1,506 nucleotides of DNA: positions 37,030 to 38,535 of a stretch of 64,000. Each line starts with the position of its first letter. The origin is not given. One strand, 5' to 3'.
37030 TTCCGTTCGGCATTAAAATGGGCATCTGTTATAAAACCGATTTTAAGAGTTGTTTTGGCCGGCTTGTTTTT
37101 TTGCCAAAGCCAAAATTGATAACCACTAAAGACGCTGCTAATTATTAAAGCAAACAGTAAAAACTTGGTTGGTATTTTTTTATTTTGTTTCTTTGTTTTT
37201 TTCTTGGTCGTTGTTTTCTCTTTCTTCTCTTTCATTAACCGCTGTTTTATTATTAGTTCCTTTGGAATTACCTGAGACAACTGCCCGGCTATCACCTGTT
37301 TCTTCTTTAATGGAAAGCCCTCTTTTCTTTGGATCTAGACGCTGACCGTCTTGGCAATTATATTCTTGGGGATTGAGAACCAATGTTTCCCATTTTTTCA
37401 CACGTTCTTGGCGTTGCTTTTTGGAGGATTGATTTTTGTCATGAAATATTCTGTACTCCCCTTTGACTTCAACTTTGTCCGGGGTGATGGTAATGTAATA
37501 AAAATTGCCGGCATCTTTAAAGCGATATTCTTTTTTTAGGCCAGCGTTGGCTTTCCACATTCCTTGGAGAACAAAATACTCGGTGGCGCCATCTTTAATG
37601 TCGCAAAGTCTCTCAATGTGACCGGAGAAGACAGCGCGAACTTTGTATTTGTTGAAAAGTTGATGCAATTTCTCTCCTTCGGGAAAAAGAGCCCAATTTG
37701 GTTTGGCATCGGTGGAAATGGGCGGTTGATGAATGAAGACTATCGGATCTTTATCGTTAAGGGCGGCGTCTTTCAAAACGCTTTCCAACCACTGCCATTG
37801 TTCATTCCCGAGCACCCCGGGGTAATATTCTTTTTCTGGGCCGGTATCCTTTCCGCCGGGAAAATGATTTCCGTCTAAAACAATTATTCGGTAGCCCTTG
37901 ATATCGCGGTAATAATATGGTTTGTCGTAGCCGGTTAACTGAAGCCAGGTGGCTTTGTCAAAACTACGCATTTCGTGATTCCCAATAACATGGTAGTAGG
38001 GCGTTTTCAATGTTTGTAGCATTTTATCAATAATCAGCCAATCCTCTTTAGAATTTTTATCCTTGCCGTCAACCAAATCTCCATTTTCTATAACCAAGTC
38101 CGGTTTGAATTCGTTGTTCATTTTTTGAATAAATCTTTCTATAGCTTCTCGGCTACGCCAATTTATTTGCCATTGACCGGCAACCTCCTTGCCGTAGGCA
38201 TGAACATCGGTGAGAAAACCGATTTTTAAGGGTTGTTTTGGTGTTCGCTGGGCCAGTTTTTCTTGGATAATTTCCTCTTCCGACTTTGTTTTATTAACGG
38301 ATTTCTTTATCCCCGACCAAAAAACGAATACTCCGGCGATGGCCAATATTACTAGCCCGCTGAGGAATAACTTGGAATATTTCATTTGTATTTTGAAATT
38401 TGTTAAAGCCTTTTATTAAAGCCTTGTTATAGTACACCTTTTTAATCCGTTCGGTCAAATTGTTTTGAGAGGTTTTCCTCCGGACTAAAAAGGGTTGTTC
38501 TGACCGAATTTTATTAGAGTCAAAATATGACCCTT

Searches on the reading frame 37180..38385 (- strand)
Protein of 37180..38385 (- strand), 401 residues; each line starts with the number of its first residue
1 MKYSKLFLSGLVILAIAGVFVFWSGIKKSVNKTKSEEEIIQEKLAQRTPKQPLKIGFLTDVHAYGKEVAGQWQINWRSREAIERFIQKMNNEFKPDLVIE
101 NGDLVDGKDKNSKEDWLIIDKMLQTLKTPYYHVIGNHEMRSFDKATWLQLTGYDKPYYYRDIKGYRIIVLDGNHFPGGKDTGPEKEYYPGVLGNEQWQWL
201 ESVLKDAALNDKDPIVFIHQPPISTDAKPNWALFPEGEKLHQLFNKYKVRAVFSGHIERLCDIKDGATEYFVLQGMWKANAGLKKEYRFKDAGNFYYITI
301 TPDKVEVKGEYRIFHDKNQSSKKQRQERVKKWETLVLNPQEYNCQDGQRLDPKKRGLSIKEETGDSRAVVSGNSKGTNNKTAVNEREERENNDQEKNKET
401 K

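Call 76: search_protein_families(library=pfam, proteins=[window:37180-38385:-], max_evalue=0.00001)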
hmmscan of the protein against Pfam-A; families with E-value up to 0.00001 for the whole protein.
window:37180-38385:- (401 aa): 1 family
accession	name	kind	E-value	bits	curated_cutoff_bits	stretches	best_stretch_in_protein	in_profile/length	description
PF00149.33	Metallophos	-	2.7e-16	61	21.5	1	53-257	1-188/191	Calcineurin-like phosphoesterase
